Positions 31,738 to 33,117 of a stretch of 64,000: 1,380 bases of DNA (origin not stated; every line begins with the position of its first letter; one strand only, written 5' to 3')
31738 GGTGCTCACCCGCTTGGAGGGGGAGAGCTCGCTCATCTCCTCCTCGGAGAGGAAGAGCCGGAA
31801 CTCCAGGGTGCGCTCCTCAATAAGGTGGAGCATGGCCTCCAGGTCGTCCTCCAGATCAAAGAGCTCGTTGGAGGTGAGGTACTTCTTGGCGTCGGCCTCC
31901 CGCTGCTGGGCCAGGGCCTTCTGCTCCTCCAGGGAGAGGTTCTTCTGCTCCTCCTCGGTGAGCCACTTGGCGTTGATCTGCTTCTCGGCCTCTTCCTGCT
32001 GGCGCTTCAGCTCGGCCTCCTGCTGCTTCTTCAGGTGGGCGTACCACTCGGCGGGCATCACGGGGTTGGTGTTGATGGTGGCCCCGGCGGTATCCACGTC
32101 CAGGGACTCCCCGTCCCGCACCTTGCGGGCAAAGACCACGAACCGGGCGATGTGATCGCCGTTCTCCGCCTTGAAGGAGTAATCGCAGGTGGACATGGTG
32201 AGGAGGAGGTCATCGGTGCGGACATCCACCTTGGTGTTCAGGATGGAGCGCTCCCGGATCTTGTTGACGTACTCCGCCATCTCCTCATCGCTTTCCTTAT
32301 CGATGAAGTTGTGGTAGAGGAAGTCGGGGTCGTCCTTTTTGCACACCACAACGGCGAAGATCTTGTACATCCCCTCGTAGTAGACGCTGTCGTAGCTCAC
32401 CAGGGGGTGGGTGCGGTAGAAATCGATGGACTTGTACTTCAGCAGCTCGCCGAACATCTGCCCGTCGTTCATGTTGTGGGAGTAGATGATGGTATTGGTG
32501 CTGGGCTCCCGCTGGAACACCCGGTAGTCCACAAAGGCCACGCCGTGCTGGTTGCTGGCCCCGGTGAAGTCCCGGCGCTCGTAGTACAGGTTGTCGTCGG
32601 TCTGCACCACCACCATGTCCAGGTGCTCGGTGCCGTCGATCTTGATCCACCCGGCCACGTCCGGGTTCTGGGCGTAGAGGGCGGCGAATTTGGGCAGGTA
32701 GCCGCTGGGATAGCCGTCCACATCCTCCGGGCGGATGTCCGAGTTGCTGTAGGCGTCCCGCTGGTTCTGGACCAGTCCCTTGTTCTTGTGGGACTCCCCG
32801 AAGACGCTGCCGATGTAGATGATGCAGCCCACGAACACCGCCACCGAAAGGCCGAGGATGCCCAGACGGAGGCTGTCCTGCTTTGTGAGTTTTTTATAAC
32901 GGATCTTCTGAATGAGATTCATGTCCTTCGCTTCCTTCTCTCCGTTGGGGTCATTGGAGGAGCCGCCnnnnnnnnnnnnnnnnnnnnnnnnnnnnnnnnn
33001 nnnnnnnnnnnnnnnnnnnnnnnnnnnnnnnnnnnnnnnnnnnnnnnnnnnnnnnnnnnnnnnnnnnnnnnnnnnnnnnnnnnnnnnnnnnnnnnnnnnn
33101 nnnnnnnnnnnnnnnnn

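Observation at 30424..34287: Transmembrane fusion of a degenerate CinA with an intact class B sortase and Ig-like domains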

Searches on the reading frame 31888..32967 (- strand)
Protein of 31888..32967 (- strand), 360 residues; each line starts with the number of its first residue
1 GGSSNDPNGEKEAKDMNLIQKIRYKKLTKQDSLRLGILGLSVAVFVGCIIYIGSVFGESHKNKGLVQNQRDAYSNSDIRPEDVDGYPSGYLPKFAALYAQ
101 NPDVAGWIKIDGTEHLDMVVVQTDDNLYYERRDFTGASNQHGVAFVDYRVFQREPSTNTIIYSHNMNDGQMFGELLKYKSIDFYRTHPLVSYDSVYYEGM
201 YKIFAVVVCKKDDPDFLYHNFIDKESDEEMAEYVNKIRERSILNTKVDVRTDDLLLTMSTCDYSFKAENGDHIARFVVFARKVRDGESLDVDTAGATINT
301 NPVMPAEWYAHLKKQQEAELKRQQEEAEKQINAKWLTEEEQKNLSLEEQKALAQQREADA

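Call 43: search_solved_structures(query=window:32008-32967:-, max_evalue=0.001, show_alignments=2)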
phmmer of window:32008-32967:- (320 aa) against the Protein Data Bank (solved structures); distinct sequences matched with E-value up to 0.001: 15.
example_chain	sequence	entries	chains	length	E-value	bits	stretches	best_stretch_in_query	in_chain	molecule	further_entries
1rz2_A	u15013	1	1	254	1.8e-33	119.2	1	33-280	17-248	conserved hypothetical protein BA4783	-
2oqw_A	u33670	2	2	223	2.2e-31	112.3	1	54-280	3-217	Sortase B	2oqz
5jcv_A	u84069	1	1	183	6e-25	91.2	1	98-271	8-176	Lmo2181 protein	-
1qx6_A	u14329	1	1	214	1.1e-23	87.1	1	90-267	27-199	NPQTN specific sortase B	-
1qwz_A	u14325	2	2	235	1.2e-23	87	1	90-267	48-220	NPQTN specific sortase B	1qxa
1ng5_A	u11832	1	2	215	1.2e-23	87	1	90-267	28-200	sortase B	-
4lfd_A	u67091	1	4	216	1.6e-23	86.5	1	91-267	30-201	Sortase B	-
5gyj_A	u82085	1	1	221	9e-21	77.5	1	99-266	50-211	Putative peptidase C60B, sortase B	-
6kyd_A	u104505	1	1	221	1.2e-20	77.1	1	99-266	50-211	Putative peptidase C60B, sortase B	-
6kyc_A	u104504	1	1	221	2.1e-20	76.3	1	99-266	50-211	Putative peptidase C60B, sortase B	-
4ux7_A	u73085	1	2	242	1.5e-19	73.4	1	100-266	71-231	PUTATIVE PEPTIDASE C60B, SORTASE B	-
4y4q_A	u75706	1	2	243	7.7e-19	71.1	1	92-274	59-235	Sortase, SrtB family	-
3psq_A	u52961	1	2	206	5.3e-17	65.1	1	93-262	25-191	Hypothetical exported protein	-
5b23_A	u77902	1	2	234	7.4e-17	64.6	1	100-266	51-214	Uncharacterized protein Sortase B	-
5yfk_A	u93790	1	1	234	2.1e-15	59.8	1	100-266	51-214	Uncharacterized protein Sortase B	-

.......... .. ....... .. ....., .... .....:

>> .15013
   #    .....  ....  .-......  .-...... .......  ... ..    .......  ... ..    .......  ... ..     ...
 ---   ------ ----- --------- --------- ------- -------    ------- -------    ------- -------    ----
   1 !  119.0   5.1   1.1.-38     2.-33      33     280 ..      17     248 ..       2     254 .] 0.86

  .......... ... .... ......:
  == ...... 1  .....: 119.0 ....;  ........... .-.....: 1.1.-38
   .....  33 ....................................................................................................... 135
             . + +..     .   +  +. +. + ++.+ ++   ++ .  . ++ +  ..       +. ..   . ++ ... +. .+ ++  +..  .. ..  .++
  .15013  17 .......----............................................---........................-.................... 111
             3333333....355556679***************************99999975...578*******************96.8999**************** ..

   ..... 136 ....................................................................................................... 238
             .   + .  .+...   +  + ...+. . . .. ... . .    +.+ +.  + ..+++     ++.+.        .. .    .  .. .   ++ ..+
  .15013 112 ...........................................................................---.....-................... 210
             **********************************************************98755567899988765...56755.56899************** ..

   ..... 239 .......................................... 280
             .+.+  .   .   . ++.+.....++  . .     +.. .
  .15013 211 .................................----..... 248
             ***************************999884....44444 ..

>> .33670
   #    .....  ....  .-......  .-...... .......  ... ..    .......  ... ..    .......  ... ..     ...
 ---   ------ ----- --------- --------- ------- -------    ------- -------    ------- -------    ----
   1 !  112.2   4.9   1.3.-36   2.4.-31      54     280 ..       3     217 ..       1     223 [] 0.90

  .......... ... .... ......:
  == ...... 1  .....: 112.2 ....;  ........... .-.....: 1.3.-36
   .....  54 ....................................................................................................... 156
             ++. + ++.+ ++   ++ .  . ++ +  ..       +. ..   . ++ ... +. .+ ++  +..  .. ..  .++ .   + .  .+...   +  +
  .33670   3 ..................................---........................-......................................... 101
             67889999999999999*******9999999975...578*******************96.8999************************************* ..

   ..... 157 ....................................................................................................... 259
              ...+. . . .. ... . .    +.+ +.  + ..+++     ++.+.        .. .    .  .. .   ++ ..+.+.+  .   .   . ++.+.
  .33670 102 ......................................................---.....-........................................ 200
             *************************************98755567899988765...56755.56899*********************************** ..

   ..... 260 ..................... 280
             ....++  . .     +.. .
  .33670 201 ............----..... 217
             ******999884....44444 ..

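Call 53: find_homologous_proteins(query=window:31888-32967:-, max_evalue=1e-10)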
Query window:31888-32967:- (360 aa): 76 proteins with E <= 1e-10 among 3154 candidates.
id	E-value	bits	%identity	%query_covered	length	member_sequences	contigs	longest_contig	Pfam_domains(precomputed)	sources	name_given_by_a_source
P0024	2.5e-132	459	60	93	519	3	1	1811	PF04203.19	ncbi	ncbi:MAG: class B sortase, partial [Angelakisella sp.]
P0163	1.0e-130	454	58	96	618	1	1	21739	PF04203.19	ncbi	ncbi:MAG: sortase, partial [Angelakisella sp.]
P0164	8.3e-101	356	50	96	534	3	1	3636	PF04203.19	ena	-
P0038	1.4e-93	332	50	85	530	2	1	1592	PF04203.19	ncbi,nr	ncbi:MAG: class B sortase, partial [Oscillospiraceae bacterium]|nr:class B sortase [Oscillospiraceae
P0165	8.3e-91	323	77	52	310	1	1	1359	-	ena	-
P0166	4.3e-85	304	48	85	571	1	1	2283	PF04203.19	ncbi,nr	ncbi:MAG: class B sortase, partial [Oscillospiraceae bacterium]|nr:class B sortase [Oscillospiraceae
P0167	2.6e-76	275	45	85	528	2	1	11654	PF04203.19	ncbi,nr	ncbi:MAG: class B sortase, partial [Oscillospiraceae bacterium]|nr:class B sortase [Oscillospiraceae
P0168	2.6e-72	262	44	84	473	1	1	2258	PF02368.25,PF04203.19,PF26918.1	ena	-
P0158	1.6e-48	184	37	82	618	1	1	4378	PF00994.30,PF04203.19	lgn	-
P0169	2.3e-45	173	55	38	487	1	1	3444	-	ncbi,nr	ncbi:MAG: hypothetical protein IJY02_01265, partial [Oscillospiraceae bacterium]|nr:hypothetical pro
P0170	6.1e-44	169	40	77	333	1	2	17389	PF04203.19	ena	-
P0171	3.4e-43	166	39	75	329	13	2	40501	PF04203.19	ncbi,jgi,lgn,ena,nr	ncbi:MAG TPA: class B sortase [Oscillospiraceae bacterium]|nr:class B sortase [Oscillospiraceae bact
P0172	1.9e-42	164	34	78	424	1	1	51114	PF04203.19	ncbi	-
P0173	6.6e-42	162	52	45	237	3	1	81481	-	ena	-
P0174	3.9e-40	156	38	75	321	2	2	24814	PF04203.19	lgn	-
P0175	1.7e-39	154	44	58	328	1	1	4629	PF04203.19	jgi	jgi:sortase B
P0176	3.2e-39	153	41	60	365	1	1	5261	PF04203.19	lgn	-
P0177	2.1e-38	150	38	75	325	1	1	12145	PF04203.19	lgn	-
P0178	2.3e-38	150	37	75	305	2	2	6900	PF04203.19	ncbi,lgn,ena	-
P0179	1.3e-37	148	37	76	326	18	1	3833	PF04203.19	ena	-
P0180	4.7e-37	146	41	62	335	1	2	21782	PF04203.19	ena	-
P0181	5.3e-37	146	37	75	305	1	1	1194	PF04203.19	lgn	-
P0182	1.1e-36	145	37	75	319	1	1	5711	PF04203.19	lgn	-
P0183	1.4e-36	144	35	76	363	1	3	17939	PF04203.19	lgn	-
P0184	1.7e-36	144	43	53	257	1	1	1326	PF04203.19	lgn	-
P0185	1.7e-36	144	36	75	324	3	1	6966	PF04203.19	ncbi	-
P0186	3.5e-36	143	37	75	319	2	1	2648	PF04203.19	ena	-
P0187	3.7e-36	143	36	75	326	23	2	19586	PF04203.19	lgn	-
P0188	2.2e-35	140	31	84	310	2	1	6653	PF04203.19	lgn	-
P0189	3.5e-35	140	36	75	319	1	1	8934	PF04203.19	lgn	-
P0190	3.7e-35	140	40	60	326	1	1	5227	PF04203.19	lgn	-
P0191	6.2e-35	139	36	75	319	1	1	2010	PF04203.19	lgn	-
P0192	8.7e-35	139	36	75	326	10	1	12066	PF04203.19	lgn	-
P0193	1.2e-34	138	37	75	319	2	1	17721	PF04203.19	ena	-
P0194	1.3e-34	138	41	59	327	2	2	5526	PF04203.19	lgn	-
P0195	2.1e-34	137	36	75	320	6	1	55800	PF04203.19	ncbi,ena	-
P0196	4.7e-34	136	40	61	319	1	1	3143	PF04203.19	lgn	-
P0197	6.4e-34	136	35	75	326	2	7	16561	PF04203.19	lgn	-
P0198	6.5e-34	136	37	75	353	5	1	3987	PF04203.19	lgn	-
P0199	1.6e-33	134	36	75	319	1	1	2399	PF04203.19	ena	-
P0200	2.0e-33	134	36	76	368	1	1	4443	PF04203.19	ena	-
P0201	2.7e-33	134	34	69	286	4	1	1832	PF04203.19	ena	-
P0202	3.5e-33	133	33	77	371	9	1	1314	PF04203.19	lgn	-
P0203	6.0e-33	132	35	67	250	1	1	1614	PF04203.19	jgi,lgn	-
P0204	6.8e-33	132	36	75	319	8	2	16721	PF04203.19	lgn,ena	-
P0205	2.6e-32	130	38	62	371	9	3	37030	PF04203.19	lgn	-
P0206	3.4e-32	130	35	67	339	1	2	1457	PF04203.19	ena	-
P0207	4.0e-32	130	38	59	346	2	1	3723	PF04203.19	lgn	-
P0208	4.1e-32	130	33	76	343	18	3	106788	PF04203.19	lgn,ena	-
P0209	1.4e-31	128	37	64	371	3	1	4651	PF04203.19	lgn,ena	-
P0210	4.7e-31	126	32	76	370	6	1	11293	PF04203.19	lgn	-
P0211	5.0e-31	126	40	54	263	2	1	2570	PF04203.19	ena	-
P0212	1.5e-30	125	39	54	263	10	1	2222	PF04203.19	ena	-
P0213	3.5e-30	123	32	72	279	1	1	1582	PF04203.19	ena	-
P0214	5.3e-30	123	32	72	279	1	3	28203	PF04203.19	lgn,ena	-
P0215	6.4e-30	122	32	72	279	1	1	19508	PF04203.19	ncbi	-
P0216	9.0e-30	122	32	72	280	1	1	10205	PF04203.19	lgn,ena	-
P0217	1.0e-29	122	36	54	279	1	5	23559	PF04203.19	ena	-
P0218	3.5e-29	120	35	54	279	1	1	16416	PF04203.19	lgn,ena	-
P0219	4.0e-29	120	36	54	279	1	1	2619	PF04203.19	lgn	-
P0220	6.3e-29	119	35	54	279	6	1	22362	PF04203.19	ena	-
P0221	6.8e-29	119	36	61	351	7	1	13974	PF04203.19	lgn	-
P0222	1.1e-28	118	37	54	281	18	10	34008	PF04203.19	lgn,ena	-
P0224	1.7e-28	118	37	54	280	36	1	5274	PF04203.19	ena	-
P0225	2.2e-28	117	38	59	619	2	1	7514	PF04203.19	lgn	-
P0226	2.2e-28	117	36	54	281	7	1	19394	PF04203.19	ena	-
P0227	4.3e-28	117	36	54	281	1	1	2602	PF04203.19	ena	-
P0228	4.7e-27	113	31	68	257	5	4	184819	PF04203.19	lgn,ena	-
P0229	1.0e-25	109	34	70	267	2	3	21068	PF04203.19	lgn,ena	-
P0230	3.1e-25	107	35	67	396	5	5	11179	PF04203.19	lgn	-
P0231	5.8e-24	103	36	53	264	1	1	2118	PF04203.19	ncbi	-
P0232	7.6e-23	99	38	62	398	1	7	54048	PF04203.19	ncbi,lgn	-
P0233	1.5e-22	98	35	46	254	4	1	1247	PF04203.19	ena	-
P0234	1.2e-21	95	34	54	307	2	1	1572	PF04203.19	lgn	-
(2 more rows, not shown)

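Call 54: find_encoding_contigs(protein=P0171, flank=7000, max_places=2)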
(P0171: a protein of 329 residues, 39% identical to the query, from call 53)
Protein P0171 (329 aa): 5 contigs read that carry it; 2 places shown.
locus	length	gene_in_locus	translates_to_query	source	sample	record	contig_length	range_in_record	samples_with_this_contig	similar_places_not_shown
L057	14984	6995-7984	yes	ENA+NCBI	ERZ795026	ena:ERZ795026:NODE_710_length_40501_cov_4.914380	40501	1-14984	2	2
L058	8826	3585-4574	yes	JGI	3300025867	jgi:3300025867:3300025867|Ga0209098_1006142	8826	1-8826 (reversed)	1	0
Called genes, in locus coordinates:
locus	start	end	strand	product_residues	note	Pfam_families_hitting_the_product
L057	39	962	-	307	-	PF00657:Lipase_GDSL, PF13472:Lipase_GDSL_2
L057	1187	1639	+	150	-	PF06445:GyrI-like, PF14526:Cass2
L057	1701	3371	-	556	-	PF00501:AMP-binding, PF13193:AMP-binding_C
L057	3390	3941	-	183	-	PF01381:HTH_3, PF12844:HTH_19, PF13560:HTH_31 (weak), PF07883:Cupin_2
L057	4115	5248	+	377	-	PF00266:Aminotran_5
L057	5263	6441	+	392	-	PF22025:ThiI_fer, PF06508:QueC (faint), PF02926:THUMP, PF02568:ThiI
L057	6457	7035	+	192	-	PF02464:CinA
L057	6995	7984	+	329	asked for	PF04203:Sortase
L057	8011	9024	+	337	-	PF04203:Sortase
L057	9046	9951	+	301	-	PF04203:Sortase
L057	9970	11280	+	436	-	PF08486:SpoIID (weak)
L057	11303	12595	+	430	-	PF02885:Glycos_trans_3N, PF00591:Glycos_transf_3, PF07831:PYNP_C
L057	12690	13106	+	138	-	PF13240:Zn_Ribbon_1 (weak), PF24463:DUF7577 (weak)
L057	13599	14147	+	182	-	PF21349:RUBY_RBDX, PF02915:Rubrerythrin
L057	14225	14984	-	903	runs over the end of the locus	-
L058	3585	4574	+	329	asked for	PF04203:Sortase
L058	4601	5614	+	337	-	PF04203:Sortase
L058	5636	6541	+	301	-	PF04203:Sortase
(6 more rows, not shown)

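Call 55: find_encoding_contigs(protein=P0208, flank=7000, max_places=2)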
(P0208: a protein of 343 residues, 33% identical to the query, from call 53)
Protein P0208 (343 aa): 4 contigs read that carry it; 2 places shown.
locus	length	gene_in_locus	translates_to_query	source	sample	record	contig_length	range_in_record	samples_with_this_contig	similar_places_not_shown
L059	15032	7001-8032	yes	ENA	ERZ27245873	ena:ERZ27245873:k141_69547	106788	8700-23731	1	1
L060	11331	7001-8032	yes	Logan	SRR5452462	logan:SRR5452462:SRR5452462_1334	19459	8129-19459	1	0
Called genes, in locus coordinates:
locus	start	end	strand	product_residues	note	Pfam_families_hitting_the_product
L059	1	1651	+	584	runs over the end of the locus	PF00563:EAL, PF00571:CBS (weak), PF00990:GGDEF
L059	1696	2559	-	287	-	PF02498:Bro-N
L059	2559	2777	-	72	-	PF13443:HTH_26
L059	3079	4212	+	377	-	PF00266:Aminotran_5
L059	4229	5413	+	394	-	PF22025:ThiI_fer, PF02926:THUMP, PF02568:ThiI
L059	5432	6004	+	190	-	PF02464:CinA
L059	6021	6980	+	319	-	PF04203:Sortase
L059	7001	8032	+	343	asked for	PF04203:Sortase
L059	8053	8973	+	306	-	PF04203:Sortase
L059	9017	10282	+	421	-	PF08486:SpoIID (weak)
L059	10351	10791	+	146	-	PF24460:DUF7575 (faint), PF12773:DZR (weak), PF13240:Zn_Ribbon_1, PF13248:Zn_ribbon_3 (faint), PF24463:DUF7577 (faint)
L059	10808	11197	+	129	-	PF01894:YjbQ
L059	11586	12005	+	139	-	PF06983:3-dmu-9_3-mt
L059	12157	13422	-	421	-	PF01053:Cys_Met_Meta_PP, PF01041:DegT_DnrJ_EryC1 (weak), PF01212:Beta_elim_lyase (faint)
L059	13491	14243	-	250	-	PF00106:adh_short, PF01370:Epimerase (weak), PF08659:KR, PF13561:adh_short_C2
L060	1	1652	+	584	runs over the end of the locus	PF00563:EAL, PF00571:CBS (weak), PF00990:GGDEF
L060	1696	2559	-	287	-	PF02498:Bro-N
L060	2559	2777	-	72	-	PF13443:HTH_26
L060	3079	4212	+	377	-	PF00266:Aminotran_5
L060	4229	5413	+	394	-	PF22025:ThiI_fer, PF02926:THUMP, PF02568:ThiI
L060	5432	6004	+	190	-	PF02464:CinA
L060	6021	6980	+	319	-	PF04203:Sortase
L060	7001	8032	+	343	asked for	PF04203:Sortase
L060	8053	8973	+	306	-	PF04203:Sortase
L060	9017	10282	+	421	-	PF08486:SpoIID (weak)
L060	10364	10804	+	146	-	PF24460:DUF7575 (faint), PF24463:DUF7577 (weak), PF12773:DZR (weak), PF13240:Zn_Ribbon_1, PF13248:Zn_ribbon_3 (faint)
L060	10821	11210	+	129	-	PF01894:YjbQ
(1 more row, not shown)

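Call 56: find_encoding_contigs(protein=P0195, flank=7000, max_places=1)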
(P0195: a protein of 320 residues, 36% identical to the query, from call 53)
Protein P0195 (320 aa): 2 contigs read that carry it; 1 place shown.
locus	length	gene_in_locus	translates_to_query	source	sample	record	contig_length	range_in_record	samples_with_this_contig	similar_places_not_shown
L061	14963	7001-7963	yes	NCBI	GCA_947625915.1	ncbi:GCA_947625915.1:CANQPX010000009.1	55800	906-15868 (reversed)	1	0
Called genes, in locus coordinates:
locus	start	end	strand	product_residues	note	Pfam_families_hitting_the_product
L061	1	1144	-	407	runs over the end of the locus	PF00150:Cellulase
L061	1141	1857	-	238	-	PF05448:AXE1 (faint), PF20434:BD-FAE (faint), PF12146:Hydrolase_4 (weak), PF00561:Abhydrolase_1 (faint), PF00326:Peptidase_S9 (weak)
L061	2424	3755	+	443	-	-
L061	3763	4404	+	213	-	PF00702:Hydrolase, PF12710:HAD (weak), PF13419:HAD_2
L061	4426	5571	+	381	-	PF00266:Aminotran_5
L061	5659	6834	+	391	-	PF22025:ThiI_fer, PF02926:THUMP, PF02568:ThiI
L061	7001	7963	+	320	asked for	PF04203:Sortase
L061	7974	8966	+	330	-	PF04203:Sortase (weak)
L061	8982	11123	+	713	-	PF04203:Sortase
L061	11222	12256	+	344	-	PF04203:Sortase (weak)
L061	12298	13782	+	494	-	PF08486:SpoIID (weak)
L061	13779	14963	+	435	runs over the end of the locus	PF02885:Glycos_trans_3N, PF00591:Glycos_transf_3, PF07831:PYNP_C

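Call 67: predict_structure(alignment_id=A4)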
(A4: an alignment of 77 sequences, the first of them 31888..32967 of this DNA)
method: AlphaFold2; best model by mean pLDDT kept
length: 360 residues; sequences in the alignment: 77
mean_pLDDT: 94.1   pTM: 0.85
mean pLDDT of the five models: 94.1, 93.4, 92.9, 92.9, 92.7
residues with pLDDT >= 90: 318; 70-90: 31; 50-70: 8; < 50: 3
segments of 3 or more residues with pLDDT < 50: 1-3
pLDDT, mean of each block of 10 residues (from residue 1): 55 81 89 93 97 91 93 91 97 97 98 97 97 95 97 96 94 97 98 98 98 93 98 98 98 98 92 96 98 98 95 95 94 95 94 96
secondary structure, 60 per line:
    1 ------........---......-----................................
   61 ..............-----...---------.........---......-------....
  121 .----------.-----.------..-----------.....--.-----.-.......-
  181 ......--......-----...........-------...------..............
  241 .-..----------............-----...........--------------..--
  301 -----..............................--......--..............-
elements in order: H7-14 H18-23 H29-74 H92-100 E104-109 E117-121 E158-162 H173-179 H181-186 E189-194 E200-210 H227-240 E255-266 E272-282 H306-335 H338-343 H346-359
